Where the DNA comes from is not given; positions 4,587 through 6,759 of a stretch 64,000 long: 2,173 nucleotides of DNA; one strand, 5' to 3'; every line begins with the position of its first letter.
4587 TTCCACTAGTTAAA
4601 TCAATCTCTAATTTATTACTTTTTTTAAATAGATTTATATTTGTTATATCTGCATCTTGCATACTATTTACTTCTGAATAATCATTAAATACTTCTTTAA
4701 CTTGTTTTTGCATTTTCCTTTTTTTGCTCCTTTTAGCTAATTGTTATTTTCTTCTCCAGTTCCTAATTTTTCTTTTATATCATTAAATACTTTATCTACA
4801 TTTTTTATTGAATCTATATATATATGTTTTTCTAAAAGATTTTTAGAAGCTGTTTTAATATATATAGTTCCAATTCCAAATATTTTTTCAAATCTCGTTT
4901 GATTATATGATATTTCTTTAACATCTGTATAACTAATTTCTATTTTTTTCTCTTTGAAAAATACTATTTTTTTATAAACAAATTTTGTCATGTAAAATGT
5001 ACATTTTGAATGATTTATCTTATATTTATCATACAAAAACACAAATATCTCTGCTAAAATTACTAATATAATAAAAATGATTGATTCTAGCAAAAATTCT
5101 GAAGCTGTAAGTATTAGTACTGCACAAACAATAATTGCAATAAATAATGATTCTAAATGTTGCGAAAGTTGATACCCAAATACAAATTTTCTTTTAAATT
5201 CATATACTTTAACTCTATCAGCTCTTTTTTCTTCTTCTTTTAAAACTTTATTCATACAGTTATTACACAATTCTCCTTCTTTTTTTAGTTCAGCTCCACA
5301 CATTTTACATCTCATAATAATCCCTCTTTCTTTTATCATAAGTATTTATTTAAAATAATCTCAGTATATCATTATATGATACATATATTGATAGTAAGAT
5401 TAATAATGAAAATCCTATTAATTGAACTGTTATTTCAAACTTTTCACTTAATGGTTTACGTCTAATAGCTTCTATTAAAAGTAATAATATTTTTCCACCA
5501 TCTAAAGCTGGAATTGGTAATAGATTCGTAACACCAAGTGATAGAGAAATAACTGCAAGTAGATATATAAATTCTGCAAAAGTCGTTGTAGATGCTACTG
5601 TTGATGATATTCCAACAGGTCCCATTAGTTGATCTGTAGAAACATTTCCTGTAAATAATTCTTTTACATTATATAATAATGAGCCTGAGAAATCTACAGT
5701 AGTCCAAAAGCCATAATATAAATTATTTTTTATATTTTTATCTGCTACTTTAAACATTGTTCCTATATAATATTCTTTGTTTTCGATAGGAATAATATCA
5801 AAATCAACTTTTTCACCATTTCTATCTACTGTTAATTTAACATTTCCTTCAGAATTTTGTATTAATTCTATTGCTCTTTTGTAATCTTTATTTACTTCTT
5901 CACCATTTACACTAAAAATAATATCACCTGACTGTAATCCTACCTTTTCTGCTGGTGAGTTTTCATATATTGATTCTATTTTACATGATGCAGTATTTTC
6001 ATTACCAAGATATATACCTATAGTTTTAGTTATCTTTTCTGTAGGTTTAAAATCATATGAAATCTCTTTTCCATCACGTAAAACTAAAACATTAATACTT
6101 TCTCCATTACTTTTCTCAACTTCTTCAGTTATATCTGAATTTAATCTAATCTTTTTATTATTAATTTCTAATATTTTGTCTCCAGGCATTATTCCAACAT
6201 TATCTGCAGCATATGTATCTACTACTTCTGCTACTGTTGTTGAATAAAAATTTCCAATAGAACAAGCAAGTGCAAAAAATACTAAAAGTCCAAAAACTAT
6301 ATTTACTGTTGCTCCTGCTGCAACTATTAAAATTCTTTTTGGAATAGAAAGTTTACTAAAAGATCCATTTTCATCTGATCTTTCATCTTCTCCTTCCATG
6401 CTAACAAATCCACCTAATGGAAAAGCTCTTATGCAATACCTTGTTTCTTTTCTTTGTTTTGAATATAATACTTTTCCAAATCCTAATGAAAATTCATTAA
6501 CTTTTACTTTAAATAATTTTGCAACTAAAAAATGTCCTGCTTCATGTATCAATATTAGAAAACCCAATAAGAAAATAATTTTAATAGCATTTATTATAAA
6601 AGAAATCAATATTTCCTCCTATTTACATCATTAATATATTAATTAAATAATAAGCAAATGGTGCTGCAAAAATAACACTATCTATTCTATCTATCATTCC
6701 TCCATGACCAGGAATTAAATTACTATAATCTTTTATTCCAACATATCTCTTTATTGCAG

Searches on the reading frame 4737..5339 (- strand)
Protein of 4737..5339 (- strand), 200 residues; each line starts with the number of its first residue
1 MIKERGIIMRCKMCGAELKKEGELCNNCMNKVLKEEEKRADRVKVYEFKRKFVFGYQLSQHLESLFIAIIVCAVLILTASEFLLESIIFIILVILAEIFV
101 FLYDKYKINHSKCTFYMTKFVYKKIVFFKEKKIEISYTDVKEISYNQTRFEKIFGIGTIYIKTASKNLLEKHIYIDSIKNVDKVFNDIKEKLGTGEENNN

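Call 40: search_protein_families(library=pfam, proteins=[window:4737-5339:-], max_evalue=0.001)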
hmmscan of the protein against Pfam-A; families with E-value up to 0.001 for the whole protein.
window:4737-5339:- (200 aa): 1 family
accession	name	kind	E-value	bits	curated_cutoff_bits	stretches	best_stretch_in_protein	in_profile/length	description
PF03703.20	bPH_2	-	4.7e-08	33.6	22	1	121-186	13-76/78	Bacterial PH domain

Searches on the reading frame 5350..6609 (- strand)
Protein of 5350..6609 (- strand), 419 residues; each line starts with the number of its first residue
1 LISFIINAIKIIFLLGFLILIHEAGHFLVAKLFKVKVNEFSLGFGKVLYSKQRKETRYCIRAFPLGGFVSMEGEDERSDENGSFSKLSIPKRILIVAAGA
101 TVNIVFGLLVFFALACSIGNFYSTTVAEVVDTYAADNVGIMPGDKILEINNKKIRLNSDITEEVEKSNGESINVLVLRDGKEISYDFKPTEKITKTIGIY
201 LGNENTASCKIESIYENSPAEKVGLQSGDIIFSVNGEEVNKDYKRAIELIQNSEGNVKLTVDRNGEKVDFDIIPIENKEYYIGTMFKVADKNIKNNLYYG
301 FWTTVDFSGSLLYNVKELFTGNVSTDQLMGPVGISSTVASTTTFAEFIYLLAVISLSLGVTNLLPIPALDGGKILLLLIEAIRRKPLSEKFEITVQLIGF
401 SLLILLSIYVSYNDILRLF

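Call 40: search_protein_families(library=pfam, proteins=[window:5350-6609:-], max_evalue=0.001)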
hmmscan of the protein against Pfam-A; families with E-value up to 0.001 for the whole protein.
window:5350-6609:- (419 aa): 5 families
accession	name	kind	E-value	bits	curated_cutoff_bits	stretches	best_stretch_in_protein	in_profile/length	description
PF02163.28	Peptidase_M50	-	1.1e-63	215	27.2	1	11-406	2-221/221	Peptidase family M50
PF17820.7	PDZ_6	-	1.4e-21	76.4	27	2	211-263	2-54/54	PDZ domain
PF13180.12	PDZ_2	-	7.6e-19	68.2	27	2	197-272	3-78/80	PDZ domain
PF00595.29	PDZ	-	1.3e-15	57.9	23.2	2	196-261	11-80/81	PDZ domain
PF14685.13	PDZ_Tricorn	-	7.2e-09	36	25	1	216-266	29-81/88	Tricorn protease PDZ domain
